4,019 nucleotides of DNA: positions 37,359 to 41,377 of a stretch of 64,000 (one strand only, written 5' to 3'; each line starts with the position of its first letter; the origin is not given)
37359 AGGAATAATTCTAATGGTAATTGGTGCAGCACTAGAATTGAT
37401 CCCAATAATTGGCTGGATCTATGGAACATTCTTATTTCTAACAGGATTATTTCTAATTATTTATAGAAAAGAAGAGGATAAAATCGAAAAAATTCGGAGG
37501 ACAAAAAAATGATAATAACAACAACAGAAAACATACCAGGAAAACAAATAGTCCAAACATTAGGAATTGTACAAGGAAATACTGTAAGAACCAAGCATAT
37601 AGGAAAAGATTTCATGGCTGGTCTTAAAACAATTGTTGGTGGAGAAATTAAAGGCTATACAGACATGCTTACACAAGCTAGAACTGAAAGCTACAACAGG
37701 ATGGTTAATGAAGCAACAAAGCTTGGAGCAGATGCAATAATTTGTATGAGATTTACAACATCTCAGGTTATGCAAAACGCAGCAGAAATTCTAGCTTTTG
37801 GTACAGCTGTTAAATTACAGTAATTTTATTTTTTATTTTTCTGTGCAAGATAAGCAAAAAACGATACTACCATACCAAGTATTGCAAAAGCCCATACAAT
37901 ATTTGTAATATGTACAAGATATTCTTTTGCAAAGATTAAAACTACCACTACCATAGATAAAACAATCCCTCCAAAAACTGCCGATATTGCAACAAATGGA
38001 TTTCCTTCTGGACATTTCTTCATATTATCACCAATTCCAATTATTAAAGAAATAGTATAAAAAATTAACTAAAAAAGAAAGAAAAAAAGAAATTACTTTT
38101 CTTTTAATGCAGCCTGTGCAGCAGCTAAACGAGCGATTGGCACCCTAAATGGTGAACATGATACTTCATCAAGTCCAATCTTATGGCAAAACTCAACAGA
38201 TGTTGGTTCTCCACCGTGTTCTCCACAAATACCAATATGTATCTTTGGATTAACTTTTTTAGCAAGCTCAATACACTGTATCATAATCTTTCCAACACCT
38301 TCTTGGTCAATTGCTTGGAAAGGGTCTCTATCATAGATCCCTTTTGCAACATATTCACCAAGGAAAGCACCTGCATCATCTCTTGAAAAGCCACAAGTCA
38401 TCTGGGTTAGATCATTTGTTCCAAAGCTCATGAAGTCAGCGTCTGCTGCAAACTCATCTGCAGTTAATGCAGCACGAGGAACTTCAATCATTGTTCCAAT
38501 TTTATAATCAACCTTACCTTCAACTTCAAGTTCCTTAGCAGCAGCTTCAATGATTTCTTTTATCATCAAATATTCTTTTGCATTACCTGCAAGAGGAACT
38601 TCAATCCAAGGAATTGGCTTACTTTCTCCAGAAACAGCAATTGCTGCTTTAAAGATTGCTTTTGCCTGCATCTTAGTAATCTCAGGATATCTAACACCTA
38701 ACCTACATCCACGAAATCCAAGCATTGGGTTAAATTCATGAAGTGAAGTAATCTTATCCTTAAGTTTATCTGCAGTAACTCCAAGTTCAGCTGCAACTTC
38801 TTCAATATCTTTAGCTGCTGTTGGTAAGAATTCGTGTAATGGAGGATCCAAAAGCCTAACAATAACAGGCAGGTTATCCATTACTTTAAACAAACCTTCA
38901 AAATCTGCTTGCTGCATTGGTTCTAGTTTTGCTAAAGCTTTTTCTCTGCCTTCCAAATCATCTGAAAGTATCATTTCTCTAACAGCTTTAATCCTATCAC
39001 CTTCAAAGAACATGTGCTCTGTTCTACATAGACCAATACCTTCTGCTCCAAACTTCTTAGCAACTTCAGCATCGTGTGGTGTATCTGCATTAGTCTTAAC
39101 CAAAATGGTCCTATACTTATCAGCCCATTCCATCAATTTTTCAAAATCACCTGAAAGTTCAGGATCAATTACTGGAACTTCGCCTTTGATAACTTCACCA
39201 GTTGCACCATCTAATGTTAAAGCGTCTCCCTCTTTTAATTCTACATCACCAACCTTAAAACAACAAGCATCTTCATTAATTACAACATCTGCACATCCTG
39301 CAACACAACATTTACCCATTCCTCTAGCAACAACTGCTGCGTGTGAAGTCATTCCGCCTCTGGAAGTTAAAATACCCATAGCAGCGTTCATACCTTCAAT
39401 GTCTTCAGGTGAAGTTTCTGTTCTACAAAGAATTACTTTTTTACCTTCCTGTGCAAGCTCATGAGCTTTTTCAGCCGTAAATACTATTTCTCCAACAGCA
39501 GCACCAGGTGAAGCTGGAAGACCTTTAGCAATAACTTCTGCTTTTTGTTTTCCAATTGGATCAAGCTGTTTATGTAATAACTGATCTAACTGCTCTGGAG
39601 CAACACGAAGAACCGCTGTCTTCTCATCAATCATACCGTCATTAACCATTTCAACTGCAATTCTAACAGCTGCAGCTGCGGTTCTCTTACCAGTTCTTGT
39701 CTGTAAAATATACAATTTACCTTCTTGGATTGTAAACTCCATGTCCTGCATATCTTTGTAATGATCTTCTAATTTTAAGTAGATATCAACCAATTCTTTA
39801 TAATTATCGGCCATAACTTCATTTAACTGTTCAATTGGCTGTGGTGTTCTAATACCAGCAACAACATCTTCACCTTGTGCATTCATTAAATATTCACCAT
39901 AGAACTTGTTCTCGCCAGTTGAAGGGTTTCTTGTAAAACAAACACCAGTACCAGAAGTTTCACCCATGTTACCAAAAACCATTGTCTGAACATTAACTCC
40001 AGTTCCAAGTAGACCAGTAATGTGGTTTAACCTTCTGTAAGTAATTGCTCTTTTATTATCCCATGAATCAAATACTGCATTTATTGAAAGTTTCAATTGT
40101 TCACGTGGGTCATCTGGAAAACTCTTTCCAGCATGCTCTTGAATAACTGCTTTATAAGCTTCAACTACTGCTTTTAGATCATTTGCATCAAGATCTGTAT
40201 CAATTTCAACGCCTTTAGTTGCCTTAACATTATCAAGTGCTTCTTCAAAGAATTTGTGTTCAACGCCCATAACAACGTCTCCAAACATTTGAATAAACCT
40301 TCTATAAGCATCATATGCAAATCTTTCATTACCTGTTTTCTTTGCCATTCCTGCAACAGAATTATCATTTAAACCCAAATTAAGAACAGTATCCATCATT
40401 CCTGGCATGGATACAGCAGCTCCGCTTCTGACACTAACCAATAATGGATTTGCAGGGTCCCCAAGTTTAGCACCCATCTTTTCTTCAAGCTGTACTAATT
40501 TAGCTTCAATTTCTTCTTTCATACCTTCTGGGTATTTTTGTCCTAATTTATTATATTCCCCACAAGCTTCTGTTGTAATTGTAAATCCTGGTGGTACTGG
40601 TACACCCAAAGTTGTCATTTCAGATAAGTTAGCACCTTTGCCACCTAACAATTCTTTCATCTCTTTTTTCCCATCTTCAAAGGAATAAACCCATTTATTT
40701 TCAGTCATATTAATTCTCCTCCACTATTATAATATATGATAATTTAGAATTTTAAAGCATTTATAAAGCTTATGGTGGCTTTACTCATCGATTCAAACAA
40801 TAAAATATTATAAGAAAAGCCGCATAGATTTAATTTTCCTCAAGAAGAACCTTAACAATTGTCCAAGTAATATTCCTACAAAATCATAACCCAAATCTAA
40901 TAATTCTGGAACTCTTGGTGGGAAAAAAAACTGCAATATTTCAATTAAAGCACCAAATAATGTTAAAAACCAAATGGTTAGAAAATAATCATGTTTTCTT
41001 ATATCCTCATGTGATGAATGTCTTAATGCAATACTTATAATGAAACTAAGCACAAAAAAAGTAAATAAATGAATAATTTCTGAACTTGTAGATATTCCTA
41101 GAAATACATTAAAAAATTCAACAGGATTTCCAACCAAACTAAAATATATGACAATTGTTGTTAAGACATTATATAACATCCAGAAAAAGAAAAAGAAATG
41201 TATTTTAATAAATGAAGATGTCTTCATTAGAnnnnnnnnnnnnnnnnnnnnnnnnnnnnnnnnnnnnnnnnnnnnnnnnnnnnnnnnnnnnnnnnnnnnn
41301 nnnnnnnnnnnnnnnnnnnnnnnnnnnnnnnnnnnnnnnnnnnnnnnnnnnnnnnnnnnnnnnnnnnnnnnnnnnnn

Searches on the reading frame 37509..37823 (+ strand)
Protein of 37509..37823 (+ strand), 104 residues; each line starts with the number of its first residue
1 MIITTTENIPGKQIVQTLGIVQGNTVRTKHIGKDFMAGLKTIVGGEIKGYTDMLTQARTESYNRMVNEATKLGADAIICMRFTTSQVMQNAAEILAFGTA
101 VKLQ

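Call 25: search_protein_families(library=pfam, proteins=[window:37509-37823:+], max_evalue=0.001)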
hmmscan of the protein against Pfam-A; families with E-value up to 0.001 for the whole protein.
window:37509-37823:+ (104 aa): 1 family
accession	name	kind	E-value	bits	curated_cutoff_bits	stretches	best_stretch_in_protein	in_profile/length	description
PF01906.23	YbjQ_1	-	1.2e-40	138.7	23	1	1-103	1-103/103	Putative heavy-metal-binding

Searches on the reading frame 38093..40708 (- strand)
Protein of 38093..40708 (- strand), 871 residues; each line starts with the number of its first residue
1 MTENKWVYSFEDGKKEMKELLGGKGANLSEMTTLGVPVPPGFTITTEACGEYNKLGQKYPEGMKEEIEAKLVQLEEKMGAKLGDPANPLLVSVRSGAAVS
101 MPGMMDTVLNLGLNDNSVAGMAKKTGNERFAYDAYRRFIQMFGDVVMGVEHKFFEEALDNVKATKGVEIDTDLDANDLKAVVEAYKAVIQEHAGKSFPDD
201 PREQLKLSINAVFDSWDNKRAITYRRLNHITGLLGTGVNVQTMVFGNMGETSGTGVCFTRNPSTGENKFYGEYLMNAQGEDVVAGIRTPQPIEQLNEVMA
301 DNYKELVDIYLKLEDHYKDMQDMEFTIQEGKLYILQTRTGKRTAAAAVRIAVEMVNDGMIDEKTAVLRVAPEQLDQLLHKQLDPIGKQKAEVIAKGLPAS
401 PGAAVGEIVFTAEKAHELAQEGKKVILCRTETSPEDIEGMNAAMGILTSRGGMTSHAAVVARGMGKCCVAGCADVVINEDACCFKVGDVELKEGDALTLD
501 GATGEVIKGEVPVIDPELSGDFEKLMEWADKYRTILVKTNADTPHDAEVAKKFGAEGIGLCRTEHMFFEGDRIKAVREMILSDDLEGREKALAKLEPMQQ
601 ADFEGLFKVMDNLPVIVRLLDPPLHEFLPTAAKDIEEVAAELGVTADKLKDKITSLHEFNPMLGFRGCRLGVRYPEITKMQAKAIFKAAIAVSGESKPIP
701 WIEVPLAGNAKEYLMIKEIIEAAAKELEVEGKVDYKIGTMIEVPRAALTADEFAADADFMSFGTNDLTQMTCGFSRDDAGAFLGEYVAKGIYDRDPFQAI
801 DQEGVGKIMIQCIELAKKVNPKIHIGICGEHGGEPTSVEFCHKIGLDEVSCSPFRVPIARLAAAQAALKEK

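Call 25: search_protein_families(library=pfam, proteins=[window:38093-40708:-], max_evalue=0.001)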
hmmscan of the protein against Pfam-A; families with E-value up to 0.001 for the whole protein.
window:38093-40708:- (871 aa): 3 families
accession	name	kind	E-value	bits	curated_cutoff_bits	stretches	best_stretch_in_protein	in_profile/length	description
PF02896.24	PEP-utilizers_C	-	4e-78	263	22.8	1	519-866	4-291/293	PEP-utilising enzyme, PEP-binding domain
PF01326.24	PPDK_N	-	3.6e-56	191.3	27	3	63-292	77-220/328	Pyruvate phosphate dikinase, AMP/ATP-binding domain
PF00391.29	PEP-utilizers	-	8.1e-25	86.7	23.1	1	423-504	3-72/72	PEP-utilising enzyme, mobile domain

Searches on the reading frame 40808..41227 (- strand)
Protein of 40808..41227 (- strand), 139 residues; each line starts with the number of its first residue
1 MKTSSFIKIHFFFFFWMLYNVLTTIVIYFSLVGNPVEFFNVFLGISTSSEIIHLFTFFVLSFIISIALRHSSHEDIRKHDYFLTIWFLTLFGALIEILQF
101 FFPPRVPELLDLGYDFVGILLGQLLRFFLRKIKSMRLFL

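Call 80: search_protein_families(library=pfam, proteins=[window:40808-41227:-], max_evalue=0.01)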
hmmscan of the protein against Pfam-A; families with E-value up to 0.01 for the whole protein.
window:40808-41227:- (139 aa): 1 family
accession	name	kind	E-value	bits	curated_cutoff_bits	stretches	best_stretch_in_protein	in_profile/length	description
PF04892.17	VanZ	-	1.3e-05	26.3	30.1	1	45-128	55-124/126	VanZ like family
